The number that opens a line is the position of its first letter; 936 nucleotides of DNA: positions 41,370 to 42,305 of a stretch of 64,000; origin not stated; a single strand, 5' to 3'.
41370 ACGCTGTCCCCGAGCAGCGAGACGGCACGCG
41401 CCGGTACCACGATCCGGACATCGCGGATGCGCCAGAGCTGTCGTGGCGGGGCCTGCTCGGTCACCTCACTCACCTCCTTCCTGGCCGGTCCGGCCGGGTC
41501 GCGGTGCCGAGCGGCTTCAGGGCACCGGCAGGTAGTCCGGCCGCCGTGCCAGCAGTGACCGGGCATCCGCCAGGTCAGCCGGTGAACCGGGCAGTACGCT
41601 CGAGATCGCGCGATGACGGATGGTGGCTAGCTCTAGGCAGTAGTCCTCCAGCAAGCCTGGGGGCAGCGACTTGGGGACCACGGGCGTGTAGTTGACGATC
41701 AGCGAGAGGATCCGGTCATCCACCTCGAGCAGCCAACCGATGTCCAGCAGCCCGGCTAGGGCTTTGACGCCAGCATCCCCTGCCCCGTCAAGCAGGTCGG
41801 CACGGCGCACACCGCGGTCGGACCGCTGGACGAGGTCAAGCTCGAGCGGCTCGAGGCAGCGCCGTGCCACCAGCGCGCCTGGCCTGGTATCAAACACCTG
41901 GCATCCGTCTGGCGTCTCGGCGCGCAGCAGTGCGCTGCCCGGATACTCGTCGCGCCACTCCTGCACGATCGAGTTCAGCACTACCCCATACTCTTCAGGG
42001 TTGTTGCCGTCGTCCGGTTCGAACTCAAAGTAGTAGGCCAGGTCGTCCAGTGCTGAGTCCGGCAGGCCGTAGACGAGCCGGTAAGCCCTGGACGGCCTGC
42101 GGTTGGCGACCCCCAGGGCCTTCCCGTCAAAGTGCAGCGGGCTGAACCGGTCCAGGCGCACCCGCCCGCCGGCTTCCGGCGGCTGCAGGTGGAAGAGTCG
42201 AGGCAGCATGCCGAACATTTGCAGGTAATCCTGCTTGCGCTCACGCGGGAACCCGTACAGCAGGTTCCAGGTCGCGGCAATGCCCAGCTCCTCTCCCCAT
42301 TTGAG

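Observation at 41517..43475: Two paralogous B12-type radical SAM enzymes with a C-x7-C-x2-C cluster motif and a winged-helix-like C-terminal tail, plus a third class-B enzyme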

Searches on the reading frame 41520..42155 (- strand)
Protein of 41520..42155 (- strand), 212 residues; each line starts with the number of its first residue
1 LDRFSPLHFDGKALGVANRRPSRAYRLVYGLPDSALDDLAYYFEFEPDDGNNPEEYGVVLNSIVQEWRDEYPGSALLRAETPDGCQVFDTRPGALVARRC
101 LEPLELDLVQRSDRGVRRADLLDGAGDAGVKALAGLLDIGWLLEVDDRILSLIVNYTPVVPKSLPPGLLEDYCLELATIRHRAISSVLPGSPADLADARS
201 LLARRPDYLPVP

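Call 34: predict_structure(alignment_id=A1)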
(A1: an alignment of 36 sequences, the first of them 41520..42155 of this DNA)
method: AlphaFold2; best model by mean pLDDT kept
length: 212 residues; sequences in the alignment: 36
mean_pLDDT: 83.0   pTM: 0.66
mean pLDDT of the five models: 83.0, 82.9, 82.2, 81.8, 79.4
residues with pLDDT >= 90: 101; 70-90: 68; 50-70: 39; < 50: 4
segments of 3 or more residues with pLDDT < 50: 1-3
pLDDT, mean of each block of 10 residues (from residue 1): 55 72 78 75 67 72 76 90 96 95 98 97 97 98 96 98 95 92 67 68 69 48
secondary structure, 60 per line:
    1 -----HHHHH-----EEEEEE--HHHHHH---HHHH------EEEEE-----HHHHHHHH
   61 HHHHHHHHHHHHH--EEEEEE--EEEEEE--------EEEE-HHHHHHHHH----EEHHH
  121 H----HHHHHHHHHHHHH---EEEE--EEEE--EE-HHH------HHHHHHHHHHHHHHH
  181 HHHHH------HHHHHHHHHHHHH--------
elements in order: H6-10 E16-21 H24-29 H33-36 E43-47 H53-73 E76-81 E84-89 E98-101 H103-111 H118-121 H126-138 E142-145 E148-151 H166-185 H192-204

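Call 39: fold_search(model_id=the predicted structure, library=pdb)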
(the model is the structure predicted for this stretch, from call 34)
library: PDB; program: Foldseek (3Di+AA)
matches with E <= 10: 547; with E <= 0.001: 0
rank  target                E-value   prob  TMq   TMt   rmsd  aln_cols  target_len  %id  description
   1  6juv_A                6.1e-03  0.75  0.23  0.25  22.7       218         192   10  Crytsal structure of ScpB derived from Pyrococcus yayanosii (released 2020-01-22)
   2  6juv_B                2.7e-02  0.60  0.27  0.30  18.0       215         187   12  Crytsal structure of ScpB derived from Pyrococcus yayanosii (released 2020-01-22)
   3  8ylf                  6.5e-02  0.80  0.22  0.29  14.9       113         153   19  Crystal structure of Burkholderia thailandensis MftR (released 2024-11-13)
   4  3w6j_C                7.3e-02  0.33  0.22  0.27  15.1       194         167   15  Crystal structure of ScpAB core complex (released 2013-04-24)
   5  3w6j_E                7.8e-02  0.38  0.23  0.29  21.3       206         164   14  Crystal structure of ScpAB core complex (released 2013-04-24)
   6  3boq_B                8.8e-02  0.69  0.21  0.31  14.5       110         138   14  Crystal structure of MarR family transcriptional regulator from Silicibacter pomeroyi (released 2008-01-01)
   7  7dg2_A                8.8e-02  0.38  0.23  0.21  14.4       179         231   14  Nse1-Nse3-Nse4 complex (released 2021-05-26)
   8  8hvr_I                1.0e-01  0.69  0.28  0.24  10.3       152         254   18  Cryo-EM structure of AfsR-dependent transcription activation complex with afsS promoter (released 2023-12-27)
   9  3jw4_C                1.1e-01  0.57  0.22  0.33  14.4       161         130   12  The structure of a putative MarR family transcriptional regulator from Clostridium acetobutylicum (released 2009-12-22)
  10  4i98_C                1.3e-01  0.25  0.22  0.27  14.4       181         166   15  Crystal structure of the complex between ScpA(residues 1-160)-ScpB(residues 1-183) (released 2013-01-30)
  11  6pco_B                1.6e-01  0.38  0.21  0.31  14.8       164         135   14  Mechanism for regulation of DNA binding of Bordetella bronchiseptica BpsR by 6-hydroxynicotinic acid (released 2019-11-06)
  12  4yif_D                1.9e-01  0.54  0.24  0.36  14.3       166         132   11  Crystal structure of Rv0880 (released 2015-06-10)
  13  3rpu_Y                1.9e-01  0.14  0.20  0.20  13.2       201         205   12  Crystal structure of the MukE-MukF complex (released 2012-03-14)
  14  5hsm                  2.0e-01  0.66  0.21  0.33  13.5       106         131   16  CRYSTAL STRUCTURE OF MYCOBACTERIUM TUBERCULOSIS MARR FAMILY PROTEIN RV2887 (released 2017-02-01)
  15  6pco_C                2.0e-01  0.33  0.21  0.31  14.6       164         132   13  Mechanism for regulation of DNA binding of Bordetella bronchiseptica BpsR by 6-hydroxynicotinic acid (released 2019-11-06)
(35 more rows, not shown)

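Call 47: search_protein_families(library=pfam, alignment_id=A1, max_evalue=10)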
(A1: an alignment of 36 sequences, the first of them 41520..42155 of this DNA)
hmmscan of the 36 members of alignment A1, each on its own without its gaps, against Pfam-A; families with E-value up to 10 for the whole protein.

A. member 1, window:41520-42155:- (212 aa): 0 families

B. families by the number of members that match (of 36 scanned): 26 families (the first 25 are shown)
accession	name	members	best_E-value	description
PF09339.16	HTH_IclR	3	0.0003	IclR helix-turn-helix domain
PF13730.12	HTH_36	2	0.041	Helix-turn-helix domain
PF01978.25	TrmB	2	0.064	Sugar-specific transcriptional regulator TrmB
PF25213.1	HVO_A0261_N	2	0.084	HVO_A0261 N-terminal domain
PF05719.16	GPP34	1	0.0066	Golgi phosphoprotein 3 (GPP34)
PF12802.13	MarR_2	1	0.0096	MarR family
PF08220.18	HTH_DeoR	1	0.015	DeoR-like helix-turn-helix domain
PF13545.12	HTH_Crp_2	1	0.015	Crp-like helix-turn-helix domain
PF13412.12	HTH_24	1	0.018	Winged helix-turn-helix DNA-binding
PF08281.18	Sigma70_r4_2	1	0.038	Sigma-70, region 4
PF16859.10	TetR_C_11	1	0.054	Tetracyclin repressor-like, C-terminal domain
PF13542.12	HTH_Tnp_ISL3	1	0.062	Helix-turn-helix domain of transposase family ISL3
PF09382.16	RQC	1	0.062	RQC domain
PF13551.12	HTH_29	1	0.076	Winged helix-turn helix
PF10975.14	DUF2802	1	0.083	Protein of unknown function (DUF2802)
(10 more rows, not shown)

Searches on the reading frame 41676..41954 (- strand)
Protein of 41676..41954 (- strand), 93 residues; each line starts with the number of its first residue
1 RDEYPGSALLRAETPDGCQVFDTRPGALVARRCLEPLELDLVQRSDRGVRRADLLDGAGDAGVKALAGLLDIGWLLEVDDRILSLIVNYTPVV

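Call 52: search_solved_structures(query=A3, max_evalue=10)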
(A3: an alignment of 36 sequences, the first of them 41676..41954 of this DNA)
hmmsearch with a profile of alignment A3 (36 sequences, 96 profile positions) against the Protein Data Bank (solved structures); distinct sequences matched with E-value up to 10: 46.
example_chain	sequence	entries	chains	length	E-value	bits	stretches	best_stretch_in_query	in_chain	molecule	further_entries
8vd6_A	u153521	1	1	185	0.00068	22.8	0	35-71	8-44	CAP REPEAT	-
2g7u_A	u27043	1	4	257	0.008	19.4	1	31-92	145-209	transcriptional regulator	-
9sgv_A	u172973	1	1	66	0.015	18.5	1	37-92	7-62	Ap3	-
5l39_A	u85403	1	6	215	0.016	18.4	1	12-61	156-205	RMM microcompartment shell protein MSM0275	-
6l0o_A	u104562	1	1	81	0.024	17.8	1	24-80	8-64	DNA helicase MCM8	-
2lvs_A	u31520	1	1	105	0.034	17.4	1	23-72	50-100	Putative uncharacterized protein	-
1a04_A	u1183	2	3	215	0.14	15.3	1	23-75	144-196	NITRATE/NITRITE RESPONSE REGULATOR PROTEIN NARL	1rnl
4cyd_A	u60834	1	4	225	0.17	15.1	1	42-78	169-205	PROBABLE TRANSCRIPTION REGULATOR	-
4byy_A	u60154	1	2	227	0.17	15.1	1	42-78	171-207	TRANSCRIPTIONAL REGULATOR, CRP/FNR FAMILY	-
3r6s_A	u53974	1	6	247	0.19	14.9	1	42-78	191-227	transcription regulator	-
1je8_A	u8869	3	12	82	0.22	14.7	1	29-75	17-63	Nitrate/Nitrite Response Regulator Protein NARL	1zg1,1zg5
3tgn_A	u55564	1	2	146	0.27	14.5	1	31-77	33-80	Adc operon repressor AdcR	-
7ovp_A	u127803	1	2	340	0.28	14.4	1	30-78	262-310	Adaptor protein CheF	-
2ia2_A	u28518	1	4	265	0.33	14.2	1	46-80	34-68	Putative Transcriptional Regulator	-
5jlu_A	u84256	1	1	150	0.34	14.2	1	27-79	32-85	Adhesin competence repressor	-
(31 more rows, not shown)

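Call 56: predict_structure(alignment_id=A3)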
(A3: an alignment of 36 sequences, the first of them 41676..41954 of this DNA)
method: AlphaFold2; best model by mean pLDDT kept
length: 93 residues; sequences in the alignment: 36
mean_pLDDT: 95.2   pTM: 0.84
mean pLDDT of the five models: 95.2, 95.2, 94.7, 94.5, 94.3
residues with pLDDT >= 90: 86; 70-90: 6; 50-70: 1; < 50: 0
segments of 3 or more residues with pLDDT < 50: none
pLDDT, mean of each block of 10 residues (from residue 1): 85 95 95 97 97 96 98 97 97 89
secondary structure, 60 per line:
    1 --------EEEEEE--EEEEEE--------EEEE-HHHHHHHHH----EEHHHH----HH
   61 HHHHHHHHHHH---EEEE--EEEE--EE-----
elements in order: E9-14 E17-22 E31-34 H36-44 H51-54 H59-71 E75-78 E81-84

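Call 58: fold_search(model_id=the predicted structure, library=pdb)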
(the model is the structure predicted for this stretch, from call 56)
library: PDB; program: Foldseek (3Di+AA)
matches with E <= 10: 751; with E <= 0.001: 0
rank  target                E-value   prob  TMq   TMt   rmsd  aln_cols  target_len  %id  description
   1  6juv_A                1.1e-01  0.77  0.47  0.25  11.8        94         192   14  Crytsal structure of ScpB derived from Pyrococcus yayanosii (released 2020-01-22)
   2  8hvr_I                1.2e-01  0.91  0.55  0.24   4.7       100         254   14  Cryo-EM structure of AfsR-dependent transcription activation complex with afsS promoter (released 2023-12-27)
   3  2g7u_A                1.7e-01  0.97  0.42  0.17   2.6        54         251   18  2.3 A structure of putative catechol degradative operon regulator from Rhodococcus sp. RHA1 (released 2006-04-04)
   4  2g7u_C                1.9e-01  0.97  0.42  0.17   2.5        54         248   18  2.3 A structure of putative catechol degradative operon regulator from Rhodococcus sp. RHA1 (released 2006-04-04)
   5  7clf_A                1.9e-01  0.93  0.41  0.13   2.6        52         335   23  PigF with SAH (released 2021-07-28)
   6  9f2a_C                2.1e-01  0.85  0.40  0.55   3.8        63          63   21  Pyrococcus abyssi PolD in complex with Rpa2 winged-helix domain class 2 (composite map) (released 2024-12-04)
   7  1r7j                  2.2e-01  0.96  0.44  0.45   3.1        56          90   12  Crystal structure of the DNA-binding protein Sso10a from Sulfolobus solfataricus (released 2004-07-20)
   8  3mcz_B                2.2e-01  0.92  0.41  0.13   2.8        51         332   18  The Structure of an O-methyltransferase family protein from Burkholderia thailandensis. (released 2010-05-26)
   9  7clu_B                2.2e-01  0.87  0.39  0.14   2.9        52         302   25  PigF with SAH (released 2021-07-28)
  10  2pjp_A                2.3e-01  0.72  0.35  0.28   4.2        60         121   18  Structure of the mRNA-binding domain of elongation factor SelB from E.coli in complex with SECIS RNA (released 2007-10-30)
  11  7dg2_A                2.3e-01  0.57  0.44  0.21  10.9       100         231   11  Nse1-Nse3-Nse4 complex (released 2021-05-26)
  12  8tji_A                2.5e-01  0.91  0.41  0.14   2.6        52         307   13  SAM-dependent methyltransferase RedM, apo (released 2023-12-13)
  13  8tjk_A                2.5e-01  0.91  0.41  0.14   2.6        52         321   13  SAM-dependent methyltransferase RedM bound to SAH (released 2023-12-13)
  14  8tji_B                2.7e-01  0.91  0.42  0.13   2.6        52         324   13  SAM-dependent methyltransferase RedM, apo (released 2023-12-13)
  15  8tjk_B                2.7e-01  0.90  0.41  0.14   2.6        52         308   13  SAM-dependent methyltransferase RedM bound to SAH (released 2023-12-13)
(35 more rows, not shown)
